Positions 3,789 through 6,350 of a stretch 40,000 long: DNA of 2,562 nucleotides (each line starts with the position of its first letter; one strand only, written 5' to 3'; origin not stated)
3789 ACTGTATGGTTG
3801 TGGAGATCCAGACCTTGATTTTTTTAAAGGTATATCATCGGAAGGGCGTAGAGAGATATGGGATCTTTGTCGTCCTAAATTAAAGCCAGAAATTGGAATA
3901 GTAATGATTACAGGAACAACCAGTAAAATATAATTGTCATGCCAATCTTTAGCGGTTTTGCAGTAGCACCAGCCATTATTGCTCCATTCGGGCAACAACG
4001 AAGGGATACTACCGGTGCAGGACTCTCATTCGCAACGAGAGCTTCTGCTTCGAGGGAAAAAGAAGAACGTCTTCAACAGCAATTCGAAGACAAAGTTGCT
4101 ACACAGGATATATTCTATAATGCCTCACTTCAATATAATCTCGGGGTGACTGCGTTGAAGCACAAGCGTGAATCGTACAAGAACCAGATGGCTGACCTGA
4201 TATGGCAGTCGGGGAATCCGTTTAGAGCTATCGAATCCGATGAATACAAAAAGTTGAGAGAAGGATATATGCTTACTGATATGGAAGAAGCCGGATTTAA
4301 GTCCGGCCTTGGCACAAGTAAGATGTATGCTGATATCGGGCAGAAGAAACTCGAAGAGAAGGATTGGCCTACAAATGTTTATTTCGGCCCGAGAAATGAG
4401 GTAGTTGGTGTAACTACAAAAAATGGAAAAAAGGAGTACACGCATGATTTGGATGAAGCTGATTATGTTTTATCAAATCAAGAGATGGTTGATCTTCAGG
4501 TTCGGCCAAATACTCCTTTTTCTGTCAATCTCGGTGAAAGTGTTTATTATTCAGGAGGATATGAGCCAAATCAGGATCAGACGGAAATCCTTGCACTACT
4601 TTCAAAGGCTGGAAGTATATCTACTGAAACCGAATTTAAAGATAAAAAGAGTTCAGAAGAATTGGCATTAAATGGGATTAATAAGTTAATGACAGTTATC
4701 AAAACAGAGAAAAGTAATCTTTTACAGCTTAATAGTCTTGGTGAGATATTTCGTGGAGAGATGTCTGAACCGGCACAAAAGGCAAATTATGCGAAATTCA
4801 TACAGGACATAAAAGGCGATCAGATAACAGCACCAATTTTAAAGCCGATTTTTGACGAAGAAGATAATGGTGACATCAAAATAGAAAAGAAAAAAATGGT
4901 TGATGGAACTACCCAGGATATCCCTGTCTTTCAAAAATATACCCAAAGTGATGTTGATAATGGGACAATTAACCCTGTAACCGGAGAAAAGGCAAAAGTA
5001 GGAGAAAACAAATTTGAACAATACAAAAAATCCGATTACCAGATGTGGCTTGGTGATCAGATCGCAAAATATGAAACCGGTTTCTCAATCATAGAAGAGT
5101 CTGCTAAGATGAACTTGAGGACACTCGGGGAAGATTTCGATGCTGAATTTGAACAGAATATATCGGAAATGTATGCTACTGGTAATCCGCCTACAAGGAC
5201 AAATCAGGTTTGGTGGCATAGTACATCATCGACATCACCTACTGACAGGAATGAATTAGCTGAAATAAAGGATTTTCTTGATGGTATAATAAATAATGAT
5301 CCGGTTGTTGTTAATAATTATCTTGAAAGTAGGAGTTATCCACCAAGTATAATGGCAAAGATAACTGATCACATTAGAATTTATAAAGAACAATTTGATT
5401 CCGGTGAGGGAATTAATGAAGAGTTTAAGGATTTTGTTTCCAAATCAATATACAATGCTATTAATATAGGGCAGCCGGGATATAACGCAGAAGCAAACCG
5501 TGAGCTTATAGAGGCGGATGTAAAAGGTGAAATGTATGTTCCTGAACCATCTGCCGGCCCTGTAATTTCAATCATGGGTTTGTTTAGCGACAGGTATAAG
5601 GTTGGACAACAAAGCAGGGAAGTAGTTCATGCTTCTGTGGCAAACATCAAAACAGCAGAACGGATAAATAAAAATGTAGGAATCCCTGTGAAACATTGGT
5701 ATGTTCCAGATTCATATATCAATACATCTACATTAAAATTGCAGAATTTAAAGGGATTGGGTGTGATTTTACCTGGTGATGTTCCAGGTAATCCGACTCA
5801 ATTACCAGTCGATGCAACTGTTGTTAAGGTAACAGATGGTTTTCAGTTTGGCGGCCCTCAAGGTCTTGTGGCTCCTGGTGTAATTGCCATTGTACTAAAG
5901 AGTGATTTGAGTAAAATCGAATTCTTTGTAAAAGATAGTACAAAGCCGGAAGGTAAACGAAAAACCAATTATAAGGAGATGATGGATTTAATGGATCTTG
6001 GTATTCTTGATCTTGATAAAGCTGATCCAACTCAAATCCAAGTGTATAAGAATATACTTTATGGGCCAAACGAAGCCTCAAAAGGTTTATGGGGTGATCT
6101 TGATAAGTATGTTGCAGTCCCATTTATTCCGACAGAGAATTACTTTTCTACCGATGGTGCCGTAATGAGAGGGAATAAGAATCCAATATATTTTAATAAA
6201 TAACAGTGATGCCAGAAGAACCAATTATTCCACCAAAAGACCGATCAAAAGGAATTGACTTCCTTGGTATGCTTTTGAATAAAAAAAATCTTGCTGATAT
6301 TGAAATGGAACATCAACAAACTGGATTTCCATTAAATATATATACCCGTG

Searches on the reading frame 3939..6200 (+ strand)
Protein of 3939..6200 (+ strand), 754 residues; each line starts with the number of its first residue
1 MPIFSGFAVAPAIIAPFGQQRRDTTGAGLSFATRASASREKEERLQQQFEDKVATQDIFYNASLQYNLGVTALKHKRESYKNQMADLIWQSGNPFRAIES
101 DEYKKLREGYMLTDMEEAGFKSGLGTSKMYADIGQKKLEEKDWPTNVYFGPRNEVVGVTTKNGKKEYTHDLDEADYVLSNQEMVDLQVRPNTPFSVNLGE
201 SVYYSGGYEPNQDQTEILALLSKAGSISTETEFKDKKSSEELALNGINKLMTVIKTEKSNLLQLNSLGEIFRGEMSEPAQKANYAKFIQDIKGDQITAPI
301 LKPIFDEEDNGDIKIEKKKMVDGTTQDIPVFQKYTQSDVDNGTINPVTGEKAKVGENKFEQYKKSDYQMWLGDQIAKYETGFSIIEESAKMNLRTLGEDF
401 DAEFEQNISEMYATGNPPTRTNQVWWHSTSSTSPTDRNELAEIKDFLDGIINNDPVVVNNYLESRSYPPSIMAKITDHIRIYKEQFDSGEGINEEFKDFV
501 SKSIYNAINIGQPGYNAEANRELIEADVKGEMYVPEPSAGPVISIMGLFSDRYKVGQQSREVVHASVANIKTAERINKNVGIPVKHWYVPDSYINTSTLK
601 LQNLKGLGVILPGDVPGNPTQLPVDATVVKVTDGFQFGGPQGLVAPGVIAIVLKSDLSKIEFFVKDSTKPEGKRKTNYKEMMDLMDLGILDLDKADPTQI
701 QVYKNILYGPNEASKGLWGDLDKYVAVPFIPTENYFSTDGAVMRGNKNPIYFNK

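Call 9: search_protein_families(library=phrogs, proteins=[window:3939-6200:+], max_evalue=0.001)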
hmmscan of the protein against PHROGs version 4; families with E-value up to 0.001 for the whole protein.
window:3939-6200:+ (754 aa): 0 families

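Call 12: search_protein_families(library=pfam, proteins=[window:3939-6200:+], max_evalue=0.01)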
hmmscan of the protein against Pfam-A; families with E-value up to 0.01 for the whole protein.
window:3939-6200:+ (754 aa): 0 families

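Call 85: find_encoding_contigs(protein=window:3939-6200:+, flank=10000, max_places=3)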
Protein window:3939-6200:+ (754 aa): no gene with exactly this product is on record in the collection.
